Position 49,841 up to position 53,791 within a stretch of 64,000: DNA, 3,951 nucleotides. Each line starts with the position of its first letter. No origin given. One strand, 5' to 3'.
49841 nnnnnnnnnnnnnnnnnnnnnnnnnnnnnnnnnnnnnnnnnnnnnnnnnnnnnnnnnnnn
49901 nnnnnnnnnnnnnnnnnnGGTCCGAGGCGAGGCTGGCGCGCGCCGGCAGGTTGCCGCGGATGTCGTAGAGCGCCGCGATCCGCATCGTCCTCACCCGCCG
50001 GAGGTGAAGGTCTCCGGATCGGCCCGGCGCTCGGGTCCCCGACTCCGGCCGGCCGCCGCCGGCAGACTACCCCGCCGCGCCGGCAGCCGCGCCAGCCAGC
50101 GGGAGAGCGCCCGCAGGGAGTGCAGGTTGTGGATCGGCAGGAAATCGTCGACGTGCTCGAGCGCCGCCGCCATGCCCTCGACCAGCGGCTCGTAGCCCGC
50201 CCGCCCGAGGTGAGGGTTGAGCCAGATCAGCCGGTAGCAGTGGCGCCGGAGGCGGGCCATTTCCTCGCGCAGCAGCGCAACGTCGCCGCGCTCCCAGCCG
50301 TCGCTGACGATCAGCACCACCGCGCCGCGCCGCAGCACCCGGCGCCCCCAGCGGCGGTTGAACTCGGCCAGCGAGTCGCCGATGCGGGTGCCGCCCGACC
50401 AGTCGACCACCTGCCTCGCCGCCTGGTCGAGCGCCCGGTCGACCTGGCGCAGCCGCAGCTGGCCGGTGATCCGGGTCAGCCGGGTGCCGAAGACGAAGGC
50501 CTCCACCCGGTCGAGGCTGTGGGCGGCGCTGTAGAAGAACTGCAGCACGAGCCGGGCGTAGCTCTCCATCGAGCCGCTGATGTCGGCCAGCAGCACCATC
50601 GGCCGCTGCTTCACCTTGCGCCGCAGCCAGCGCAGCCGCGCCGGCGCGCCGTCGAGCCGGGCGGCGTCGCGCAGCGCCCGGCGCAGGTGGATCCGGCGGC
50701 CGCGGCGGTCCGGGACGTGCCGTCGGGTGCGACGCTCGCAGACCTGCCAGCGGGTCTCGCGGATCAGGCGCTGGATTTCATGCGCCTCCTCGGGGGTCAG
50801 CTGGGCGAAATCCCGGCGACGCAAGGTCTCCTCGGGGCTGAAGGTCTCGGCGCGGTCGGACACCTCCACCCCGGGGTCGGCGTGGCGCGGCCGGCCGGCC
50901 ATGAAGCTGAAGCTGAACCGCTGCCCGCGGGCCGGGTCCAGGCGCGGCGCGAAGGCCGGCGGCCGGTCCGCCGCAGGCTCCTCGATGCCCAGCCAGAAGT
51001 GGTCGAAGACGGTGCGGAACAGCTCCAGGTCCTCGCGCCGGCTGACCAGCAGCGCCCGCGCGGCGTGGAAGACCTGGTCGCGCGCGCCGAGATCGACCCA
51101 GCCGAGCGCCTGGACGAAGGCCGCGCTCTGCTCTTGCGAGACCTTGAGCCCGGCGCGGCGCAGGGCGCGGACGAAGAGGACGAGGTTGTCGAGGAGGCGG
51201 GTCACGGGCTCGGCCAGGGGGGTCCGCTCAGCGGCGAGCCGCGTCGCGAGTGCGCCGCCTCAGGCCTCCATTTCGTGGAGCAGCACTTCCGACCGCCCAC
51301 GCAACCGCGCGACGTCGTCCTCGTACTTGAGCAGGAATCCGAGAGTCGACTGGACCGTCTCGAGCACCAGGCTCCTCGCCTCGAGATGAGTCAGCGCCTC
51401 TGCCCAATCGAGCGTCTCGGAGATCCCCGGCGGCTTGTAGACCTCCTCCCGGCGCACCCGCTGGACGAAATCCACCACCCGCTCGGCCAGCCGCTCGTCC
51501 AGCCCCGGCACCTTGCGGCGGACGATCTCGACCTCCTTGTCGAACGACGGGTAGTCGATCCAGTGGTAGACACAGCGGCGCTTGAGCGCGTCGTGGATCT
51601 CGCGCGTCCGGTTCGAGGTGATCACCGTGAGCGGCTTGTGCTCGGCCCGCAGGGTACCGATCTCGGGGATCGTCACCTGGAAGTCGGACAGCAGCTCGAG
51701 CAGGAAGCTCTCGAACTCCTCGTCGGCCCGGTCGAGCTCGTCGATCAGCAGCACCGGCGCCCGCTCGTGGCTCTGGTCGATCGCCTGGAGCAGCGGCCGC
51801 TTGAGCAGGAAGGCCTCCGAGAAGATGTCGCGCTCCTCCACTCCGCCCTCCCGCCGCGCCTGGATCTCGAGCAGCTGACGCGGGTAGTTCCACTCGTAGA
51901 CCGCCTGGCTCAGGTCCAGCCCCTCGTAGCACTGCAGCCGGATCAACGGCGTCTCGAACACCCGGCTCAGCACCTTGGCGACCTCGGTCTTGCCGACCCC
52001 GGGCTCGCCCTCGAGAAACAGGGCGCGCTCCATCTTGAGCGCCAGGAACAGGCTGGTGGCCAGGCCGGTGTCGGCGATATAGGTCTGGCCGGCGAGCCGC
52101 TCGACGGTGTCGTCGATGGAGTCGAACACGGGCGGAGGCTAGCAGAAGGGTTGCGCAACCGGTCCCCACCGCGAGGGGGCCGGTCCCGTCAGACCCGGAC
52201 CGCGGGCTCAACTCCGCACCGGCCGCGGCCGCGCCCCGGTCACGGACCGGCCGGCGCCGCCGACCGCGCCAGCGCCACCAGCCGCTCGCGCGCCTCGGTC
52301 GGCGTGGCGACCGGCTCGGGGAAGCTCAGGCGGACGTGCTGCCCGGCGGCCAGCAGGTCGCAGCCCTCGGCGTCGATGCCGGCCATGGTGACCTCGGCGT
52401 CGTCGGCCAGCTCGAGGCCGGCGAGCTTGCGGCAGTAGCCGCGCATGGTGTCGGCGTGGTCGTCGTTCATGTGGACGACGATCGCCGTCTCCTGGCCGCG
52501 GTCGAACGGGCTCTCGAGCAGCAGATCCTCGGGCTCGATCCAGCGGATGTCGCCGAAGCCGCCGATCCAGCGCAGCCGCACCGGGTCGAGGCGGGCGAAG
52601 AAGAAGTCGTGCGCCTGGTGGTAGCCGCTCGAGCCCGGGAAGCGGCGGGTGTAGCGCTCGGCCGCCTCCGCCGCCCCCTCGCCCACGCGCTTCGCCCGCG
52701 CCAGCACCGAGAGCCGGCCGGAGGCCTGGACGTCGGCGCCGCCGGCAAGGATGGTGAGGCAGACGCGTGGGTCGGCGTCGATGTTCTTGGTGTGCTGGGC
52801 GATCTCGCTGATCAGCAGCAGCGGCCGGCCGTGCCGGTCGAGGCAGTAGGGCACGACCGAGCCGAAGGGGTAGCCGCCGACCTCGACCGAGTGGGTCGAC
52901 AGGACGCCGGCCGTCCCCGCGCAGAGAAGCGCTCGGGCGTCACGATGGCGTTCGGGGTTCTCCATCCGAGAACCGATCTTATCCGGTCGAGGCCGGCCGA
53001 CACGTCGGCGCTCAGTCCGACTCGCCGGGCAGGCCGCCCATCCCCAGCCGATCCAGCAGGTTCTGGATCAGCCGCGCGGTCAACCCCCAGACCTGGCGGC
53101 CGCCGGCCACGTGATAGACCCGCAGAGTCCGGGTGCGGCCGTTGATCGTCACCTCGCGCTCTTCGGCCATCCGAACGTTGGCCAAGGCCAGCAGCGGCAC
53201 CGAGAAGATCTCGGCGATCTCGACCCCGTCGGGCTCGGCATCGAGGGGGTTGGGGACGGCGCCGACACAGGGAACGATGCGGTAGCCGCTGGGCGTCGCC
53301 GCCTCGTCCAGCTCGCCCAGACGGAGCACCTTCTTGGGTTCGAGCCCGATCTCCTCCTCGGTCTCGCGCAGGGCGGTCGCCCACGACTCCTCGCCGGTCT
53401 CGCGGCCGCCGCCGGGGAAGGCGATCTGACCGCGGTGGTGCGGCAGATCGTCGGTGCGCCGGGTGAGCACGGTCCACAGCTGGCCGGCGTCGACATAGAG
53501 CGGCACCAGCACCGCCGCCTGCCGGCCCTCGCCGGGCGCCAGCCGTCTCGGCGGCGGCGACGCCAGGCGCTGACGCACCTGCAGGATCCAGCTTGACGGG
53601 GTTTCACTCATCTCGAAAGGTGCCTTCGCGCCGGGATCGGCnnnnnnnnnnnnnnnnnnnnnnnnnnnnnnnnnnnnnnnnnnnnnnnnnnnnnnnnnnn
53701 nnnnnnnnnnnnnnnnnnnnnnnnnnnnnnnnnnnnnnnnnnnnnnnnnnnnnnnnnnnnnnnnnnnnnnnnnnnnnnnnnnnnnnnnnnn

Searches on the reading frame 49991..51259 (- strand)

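Call 52: search_protein_families(library=pfam, proteins=[window:49991-51259:-], max_evalue=0.001)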
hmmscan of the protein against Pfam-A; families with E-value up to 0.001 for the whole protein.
window:49991-51259:- (422 aa): 1 family
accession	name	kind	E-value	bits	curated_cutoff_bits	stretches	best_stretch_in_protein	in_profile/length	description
PF05762.20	VWA_CoxE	-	2.4e-61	207.4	26.4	1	166-381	5-221/222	VWA domain containing CoxE-like protein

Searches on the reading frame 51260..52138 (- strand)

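Call 52: search_protein_families(library=pfam, proteins=[window:51260-52138:-], max_evalue=0.001)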
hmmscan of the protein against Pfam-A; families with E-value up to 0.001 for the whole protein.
window:51260-52138:- (292 aa): 6 families
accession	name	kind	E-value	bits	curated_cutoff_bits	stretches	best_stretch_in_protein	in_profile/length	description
PF07728.20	AAA_5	-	5.1e-11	43.2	22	1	40-189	2-139/139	AAA domain (dynein-related subfamily)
PF00004.35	AAA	-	4.5e-09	37.3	21.2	1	41-189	2-123/131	ATPase family associated with various cellular activities (AAA)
PF07726.17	AAA_3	-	5.1e-07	30.1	27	0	41-71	3-33/131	ATPase family associated with various cellular activities (AAA)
PF13191.12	AAA_16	-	1.1e-06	29.6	32.6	1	37-152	24-158/167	AAA ATPase domain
PF13401.12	AAA_22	-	1.1e-05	26.2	27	1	37-157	5-118/130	AAA domain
PF05496.18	RuvB_N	-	6e-05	23.3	27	0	113-157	71-115/159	Holliday junction DNA helicase RuvB P-loop domain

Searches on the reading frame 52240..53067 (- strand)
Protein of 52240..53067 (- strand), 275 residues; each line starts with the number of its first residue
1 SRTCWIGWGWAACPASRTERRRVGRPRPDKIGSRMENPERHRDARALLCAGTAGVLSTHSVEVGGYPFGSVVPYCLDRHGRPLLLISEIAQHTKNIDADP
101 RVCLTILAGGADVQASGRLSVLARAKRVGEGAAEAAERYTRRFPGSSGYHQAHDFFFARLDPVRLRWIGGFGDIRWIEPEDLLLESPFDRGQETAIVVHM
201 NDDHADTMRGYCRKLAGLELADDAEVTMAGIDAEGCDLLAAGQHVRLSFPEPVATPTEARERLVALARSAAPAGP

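Call 52: search_protein_families(library=pfam, proteins=[window:52240-53067:-], max_evalue=0.001)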
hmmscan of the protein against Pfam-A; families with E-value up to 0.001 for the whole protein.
window:52240-53067:- (275 aa): 3 families
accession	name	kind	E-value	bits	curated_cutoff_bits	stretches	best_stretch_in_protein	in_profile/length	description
PF10615.14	DUF2470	-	8.7e-19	68.3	22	1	194-266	2-77/77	Domain of unknown function (DUF2470)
PF13883.13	CREG_beta-barrel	-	4.6e-16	59.7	27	1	42-181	8-164/167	CREG, beta-barrel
PF01243.27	PNPOx_N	-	7e-12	46.2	28.1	1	45-165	6-116/120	Pyridoxamine 5'-phosphate oxidase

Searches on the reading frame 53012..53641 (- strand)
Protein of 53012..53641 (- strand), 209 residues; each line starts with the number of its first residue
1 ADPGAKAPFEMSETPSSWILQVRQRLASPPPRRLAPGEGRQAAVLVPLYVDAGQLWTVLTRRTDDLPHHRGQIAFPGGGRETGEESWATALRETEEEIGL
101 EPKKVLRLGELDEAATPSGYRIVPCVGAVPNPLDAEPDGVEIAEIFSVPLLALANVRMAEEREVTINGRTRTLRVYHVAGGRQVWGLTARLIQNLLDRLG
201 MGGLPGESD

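Call 52: search_protein_families(library=pfam, proteins=[window:53012-53641:-], max_evalue=0.001)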
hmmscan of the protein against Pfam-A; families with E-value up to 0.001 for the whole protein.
window:53012-53641:- (209 aa): 1 family
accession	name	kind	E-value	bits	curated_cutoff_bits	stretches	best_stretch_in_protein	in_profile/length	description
PF00293.34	NUDIX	-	8.6e-15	55.4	21.1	1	40-123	2-81/134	NUDIX domain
